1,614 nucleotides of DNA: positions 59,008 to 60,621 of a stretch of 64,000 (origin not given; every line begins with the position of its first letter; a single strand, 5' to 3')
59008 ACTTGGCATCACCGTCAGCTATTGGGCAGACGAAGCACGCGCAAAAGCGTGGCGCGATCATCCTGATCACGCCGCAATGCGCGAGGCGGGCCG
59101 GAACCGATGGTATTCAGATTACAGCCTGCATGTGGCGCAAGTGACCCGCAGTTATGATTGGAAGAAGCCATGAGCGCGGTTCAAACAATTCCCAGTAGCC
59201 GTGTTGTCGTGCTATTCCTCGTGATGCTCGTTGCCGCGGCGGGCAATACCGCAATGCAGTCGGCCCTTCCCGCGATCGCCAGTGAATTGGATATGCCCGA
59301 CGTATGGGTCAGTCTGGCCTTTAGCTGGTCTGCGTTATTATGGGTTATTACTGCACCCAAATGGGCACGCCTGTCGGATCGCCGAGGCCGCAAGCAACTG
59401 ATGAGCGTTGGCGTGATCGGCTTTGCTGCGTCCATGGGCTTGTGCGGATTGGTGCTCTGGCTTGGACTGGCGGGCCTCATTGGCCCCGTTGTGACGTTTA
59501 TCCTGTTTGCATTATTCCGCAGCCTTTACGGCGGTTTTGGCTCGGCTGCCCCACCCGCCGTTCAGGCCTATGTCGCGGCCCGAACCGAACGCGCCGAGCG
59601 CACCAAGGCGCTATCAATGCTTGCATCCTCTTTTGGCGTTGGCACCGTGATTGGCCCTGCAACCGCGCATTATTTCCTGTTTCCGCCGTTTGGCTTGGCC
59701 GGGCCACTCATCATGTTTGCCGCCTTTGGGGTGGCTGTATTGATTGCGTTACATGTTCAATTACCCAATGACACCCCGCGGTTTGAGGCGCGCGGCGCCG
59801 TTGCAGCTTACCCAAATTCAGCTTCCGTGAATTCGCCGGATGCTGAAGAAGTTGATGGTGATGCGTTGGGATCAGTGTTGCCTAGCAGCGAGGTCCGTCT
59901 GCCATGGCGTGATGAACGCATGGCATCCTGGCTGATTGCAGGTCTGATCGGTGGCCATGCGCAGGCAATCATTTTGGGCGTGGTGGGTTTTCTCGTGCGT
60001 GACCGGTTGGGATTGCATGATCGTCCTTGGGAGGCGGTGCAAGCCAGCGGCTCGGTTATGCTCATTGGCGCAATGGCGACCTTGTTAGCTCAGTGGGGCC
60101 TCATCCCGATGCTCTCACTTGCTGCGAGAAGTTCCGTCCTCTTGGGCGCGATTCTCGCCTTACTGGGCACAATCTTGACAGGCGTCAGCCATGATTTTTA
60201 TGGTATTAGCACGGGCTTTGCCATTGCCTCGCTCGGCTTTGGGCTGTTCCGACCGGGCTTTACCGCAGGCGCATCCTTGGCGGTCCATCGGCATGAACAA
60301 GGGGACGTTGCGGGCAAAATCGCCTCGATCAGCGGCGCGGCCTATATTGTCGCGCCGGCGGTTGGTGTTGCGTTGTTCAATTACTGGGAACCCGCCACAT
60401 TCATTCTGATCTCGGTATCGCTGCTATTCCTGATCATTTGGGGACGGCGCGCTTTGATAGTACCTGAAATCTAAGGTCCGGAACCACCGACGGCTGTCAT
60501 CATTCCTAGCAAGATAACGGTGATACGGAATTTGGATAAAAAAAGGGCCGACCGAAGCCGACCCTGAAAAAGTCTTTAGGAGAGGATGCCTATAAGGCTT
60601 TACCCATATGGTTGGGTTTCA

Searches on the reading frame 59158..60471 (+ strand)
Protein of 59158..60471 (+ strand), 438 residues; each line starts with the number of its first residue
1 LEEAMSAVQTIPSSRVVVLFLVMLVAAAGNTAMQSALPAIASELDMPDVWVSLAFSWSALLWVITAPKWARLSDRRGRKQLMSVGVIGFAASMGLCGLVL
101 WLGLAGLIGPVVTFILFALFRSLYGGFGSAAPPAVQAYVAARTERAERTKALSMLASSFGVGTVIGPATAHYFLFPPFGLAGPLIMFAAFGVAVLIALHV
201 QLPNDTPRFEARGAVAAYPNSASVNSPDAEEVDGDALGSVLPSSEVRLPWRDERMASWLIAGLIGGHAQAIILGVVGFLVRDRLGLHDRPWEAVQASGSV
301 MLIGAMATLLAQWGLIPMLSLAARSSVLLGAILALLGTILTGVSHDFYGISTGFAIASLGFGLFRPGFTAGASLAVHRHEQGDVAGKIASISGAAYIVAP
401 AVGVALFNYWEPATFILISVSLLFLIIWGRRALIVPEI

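Call 45: search_protein_families(library=ncbifam, proteins=[window:59158-60471:+], max_evalue=0.00001)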
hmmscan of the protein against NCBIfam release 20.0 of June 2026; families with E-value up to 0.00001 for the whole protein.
window:59158-60471:+ (438 aa): 7 families
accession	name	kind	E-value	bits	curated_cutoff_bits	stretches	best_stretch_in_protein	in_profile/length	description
TIGR00880.1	2_A_01_02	superfamily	3.8e-10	40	131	1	54-203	3-139/141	multidrug resistance protein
NF012174.0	tet_MFS_A_B_C_D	equivalog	7.9e-08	31.5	475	1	16-202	4-178/382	Tet(A)/Tet(B)/Tet(C) family tetracycline efflux MFS transporter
NF007372.0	PRK09874.1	equivalog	1e-06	28.1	571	1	48-189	53-180/408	multidrug efflux MFS transporter MdtG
TIGR00881.1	2A0104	subfamily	1.5e-06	27.5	407.75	1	35-170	16-139/379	phosphoglycerate transporter protein PgtP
NF012177.1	tet_MFS_42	exception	2.3e-06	27.1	850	1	40-196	28-168/411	tetracycline efflux MFS transporter Tet(42)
TIGR00895.1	2A0115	subfamily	2.3e-06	26.8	418.55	1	14-204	17-194/398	aromatic acid/H+ symport family MFS transporter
NF012175.1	tet_MFS_L_K_45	equivalog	5.6e-06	25.4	650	0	29-172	15-151/444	Tet(L)/Tet(K)/Tet(45) family tetracycline efflux MFS transporter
